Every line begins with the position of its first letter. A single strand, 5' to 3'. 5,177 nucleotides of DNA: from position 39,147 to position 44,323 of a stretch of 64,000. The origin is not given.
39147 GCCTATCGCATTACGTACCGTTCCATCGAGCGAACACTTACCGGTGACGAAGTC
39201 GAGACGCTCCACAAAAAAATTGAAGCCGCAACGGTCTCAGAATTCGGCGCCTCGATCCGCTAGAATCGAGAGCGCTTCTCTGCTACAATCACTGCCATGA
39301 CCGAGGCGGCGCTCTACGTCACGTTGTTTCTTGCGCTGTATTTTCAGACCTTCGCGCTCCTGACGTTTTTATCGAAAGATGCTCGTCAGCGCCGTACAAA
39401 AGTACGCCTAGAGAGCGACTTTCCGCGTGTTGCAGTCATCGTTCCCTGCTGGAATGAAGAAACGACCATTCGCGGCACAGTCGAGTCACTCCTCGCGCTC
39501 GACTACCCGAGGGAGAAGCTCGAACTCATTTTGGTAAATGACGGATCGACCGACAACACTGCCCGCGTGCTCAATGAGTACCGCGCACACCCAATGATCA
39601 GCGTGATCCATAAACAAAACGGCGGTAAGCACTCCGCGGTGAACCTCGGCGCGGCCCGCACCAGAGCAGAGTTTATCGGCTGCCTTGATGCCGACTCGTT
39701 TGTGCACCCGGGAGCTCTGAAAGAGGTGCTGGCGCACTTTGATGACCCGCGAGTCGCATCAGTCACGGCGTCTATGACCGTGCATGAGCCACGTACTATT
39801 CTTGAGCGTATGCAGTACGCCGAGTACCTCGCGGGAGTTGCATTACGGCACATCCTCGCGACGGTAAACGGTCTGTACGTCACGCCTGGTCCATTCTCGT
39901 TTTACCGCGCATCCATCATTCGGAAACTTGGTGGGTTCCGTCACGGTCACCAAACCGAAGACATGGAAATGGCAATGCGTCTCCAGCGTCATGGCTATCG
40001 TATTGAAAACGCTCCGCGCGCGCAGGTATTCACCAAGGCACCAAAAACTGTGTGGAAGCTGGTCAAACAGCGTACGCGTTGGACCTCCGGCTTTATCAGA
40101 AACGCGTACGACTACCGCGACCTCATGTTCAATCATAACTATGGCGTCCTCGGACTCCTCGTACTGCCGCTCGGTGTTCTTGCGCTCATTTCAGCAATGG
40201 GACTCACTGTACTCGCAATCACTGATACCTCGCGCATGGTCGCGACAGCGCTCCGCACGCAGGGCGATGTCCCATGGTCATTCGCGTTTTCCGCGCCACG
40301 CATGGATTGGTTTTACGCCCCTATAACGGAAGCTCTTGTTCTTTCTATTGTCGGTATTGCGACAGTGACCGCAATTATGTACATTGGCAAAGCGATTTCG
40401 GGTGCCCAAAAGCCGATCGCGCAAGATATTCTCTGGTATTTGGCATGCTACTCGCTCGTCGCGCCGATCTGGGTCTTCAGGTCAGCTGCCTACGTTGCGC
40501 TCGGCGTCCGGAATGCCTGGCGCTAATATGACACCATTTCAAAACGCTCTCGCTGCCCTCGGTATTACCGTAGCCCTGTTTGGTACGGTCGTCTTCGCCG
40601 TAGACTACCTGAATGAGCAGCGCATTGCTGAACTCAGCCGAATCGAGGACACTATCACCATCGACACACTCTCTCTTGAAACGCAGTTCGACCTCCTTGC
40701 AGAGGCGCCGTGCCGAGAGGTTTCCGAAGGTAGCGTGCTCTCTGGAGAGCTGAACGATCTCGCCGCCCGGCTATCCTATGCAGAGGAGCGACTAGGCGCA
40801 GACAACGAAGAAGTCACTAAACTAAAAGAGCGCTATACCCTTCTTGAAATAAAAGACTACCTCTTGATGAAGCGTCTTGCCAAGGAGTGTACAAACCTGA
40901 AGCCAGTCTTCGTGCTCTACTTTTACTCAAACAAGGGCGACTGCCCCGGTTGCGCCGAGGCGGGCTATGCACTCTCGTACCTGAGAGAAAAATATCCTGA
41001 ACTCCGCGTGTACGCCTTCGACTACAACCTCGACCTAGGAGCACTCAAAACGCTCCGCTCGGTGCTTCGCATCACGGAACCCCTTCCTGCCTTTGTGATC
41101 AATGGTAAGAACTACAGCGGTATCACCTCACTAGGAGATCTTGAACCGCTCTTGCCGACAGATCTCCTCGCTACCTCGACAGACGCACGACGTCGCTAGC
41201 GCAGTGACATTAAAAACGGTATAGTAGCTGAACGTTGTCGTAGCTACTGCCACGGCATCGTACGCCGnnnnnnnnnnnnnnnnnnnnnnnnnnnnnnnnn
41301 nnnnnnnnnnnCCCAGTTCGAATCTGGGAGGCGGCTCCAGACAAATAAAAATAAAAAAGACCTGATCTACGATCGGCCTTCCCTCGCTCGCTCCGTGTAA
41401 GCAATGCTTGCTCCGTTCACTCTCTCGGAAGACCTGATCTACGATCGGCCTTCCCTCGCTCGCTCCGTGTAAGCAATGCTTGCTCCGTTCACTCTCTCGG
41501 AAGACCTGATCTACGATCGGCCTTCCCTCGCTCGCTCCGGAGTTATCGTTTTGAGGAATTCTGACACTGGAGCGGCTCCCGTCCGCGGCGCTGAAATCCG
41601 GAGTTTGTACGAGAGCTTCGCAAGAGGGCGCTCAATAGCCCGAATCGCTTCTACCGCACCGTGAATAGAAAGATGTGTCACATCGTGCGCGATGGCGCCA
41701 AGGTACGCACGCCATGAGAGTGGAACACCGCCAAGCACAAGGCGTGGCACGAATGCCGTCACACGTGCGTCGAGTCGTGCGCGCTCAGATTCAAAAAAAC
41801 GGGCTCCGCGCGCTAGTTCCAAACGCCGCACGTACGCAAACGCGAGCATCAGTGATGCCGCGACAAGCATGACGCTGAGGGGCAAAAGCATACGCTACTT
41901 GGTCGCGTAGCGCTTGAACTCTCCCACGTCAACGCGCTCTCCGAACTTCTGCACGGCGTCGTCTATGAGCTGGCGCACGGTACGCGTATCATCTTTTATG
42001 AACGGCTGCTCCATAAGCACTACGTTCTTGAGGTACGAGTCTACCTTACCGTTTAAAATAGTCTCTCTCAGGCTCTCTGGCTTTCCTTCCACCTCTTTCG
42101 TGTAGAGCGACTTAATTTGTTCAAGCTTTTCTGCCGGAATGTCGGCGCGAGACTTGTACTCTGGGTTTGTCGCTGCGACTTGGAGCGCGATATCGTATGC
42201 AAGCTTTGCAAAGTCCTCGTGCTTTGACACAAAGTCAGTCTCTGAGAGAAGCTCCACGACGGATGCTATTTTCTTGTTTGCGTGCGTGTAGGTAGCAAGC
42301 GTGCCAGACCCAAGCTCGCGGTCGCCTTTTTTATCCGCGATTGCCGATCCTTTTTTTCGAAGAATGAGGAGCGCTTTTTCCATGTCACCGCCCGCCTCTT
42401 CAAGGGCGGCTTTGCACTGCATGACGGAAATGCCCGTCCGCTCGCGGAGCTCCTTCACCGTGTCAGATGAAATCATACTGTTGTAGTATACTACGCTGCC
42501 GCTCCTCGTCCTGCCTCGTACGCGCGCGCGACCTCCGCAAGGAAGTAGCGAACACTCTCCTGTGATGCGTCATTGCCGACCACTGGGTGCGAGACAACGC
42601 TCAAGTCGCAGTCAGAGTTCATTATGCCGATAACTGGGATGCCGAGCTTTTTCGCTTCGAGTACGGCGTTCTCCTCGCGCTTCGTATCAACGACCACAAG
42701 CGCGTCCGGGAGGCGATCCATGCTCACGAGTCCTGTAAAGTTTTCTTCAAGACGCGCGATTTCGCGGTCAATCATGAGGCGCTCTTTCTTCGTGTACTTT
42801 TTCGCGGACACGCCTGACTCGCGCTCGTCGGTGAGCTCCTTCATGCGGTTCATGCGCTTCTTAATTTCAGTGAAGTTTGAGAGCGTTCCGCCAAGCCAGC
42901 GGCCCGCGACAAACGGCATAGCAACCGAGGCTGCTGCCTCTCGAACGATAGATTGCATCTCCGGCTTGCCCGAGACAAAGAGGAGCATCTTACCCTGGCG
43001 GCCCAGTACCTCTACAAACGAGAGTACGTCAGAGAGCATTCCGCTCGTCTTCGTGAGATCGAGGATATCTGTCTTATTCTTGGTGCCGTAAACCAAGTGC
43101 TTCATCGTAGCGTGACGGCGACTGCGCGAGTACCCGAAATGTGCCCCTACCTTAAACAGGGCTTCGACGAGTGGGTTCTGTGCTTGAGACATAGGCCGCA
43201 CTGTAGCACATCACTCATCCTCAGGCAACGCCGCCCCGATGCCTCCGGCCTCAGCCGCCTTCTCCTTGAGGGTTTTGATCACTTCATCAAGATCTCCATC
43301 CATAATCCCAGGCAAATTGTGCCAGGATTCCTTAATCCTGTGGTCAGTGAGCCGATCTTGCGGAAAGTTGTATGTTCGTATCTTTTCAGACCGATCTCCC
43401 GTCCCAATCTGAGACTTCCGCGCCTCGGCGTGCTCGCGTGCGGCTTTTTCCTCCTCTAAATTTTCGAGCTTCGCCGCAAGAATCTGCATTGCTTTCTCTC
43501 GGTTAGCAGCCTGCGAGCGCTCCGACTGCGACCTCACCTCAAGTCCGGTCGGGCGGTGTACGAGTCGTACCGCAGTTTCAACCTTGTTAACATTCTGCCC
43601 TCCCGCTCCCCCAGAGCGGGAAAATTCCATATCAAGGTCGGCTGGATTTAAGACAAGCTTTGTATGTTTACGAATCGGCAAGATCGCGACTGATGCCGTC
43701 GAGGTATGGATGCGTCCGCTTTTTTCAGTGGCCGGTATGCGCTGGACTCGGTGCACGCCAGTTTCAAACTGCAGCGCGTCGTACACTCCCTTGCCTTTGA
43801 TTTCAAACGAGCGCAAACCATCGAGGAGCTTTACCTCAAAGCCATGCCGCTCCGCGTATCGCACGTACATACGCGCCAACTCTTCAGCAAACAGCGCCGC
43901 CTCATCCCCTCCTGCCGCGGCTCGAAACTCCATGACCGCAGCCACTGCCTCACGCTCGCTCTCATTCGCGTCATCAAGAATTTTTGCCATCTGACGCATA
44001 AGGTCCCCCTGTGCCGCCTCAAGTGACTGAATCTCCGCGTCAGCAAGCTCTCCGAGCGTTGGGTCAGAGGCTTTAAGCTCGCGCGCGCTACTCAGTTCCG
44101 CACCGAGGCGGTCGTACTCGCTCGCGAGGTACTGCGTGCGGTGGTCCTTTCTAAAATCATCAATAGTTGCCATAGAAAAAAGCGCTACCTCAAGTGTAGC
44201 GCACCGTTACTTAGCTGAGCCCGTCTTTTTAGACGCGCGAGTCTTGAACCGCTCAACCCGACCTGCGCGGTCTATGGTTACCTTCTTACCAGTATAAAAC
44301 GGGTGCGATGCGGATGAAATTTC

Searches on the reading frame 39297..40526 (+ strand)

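Call 73: search_protein_families(library=pfam, proteins=[window:39297-40526:+], max_evalue=0.01)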
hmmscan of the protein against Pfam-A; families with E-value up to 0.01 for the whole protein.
window:39297-40526:+ (409 aa): 6 families
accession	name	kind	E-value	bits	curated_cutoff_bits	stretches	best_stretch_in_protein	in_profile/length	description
PF13641.12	Glyco_tranf_2_3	-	2.1e-35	123.2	27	1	43-264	1-229/230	Glycosyltransferase like family 2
PF00535.33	Glycos_transf_2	-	6.3e-32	111.3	23.3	1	47-211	2-167/168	Glycosyl transferase family 2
PF13632.12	Glyco_trans_2_3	-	9.9e-29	101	27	1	127-308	2-153/198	Glycosyl transferase family group 2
PF13506.12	Glyco_transf_21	-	1.3e-13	51.3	21.7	1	111-263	18-173/174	Glycosyl transferase family 21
PF10111.15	Glyco_tranf_2_2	-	9.2e-09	35.6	27.3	1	47-241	2-211/276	Glycosyltransferase like family 2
PF03142.21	Chitin_synth_2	-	2.9e-07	30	27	0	31-84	13-67/527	Chitin synthase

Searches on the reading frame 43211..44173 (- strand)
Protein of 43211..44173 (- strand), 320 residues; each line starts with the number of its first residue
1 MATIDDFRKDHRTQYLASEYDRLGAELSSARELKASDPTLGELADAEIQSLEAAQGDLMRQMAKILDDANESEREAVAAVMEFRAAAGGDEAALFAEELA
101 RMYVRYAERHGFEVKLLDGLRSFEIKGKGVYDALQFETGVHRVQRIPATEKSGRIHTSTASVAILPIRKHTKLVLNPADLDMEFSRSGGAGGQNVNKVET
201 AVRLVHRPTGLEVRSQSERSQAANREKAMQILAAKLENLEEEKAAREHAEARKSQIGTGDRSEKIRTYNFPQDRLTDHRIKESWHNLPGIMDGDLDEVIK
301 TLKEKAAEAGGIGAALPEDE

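Call 73: search_protein_families(library=pfam, proteins=[window:43211-44173:-], max_evalue=0.01)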
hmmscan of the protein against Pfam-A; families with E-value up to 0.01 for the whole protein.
window:43211-44173:- (320 aa): 2 families
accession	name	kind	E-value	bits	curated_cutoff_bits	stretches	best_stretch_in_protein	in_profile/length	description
PF03462.23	PCRF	-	8.5e-40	137.1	24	1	17-162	41-194/194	PCRF domain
PF00472.26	RF-1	-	1.5e-38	131.7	35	1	172-279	4-116/116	RF-1 domain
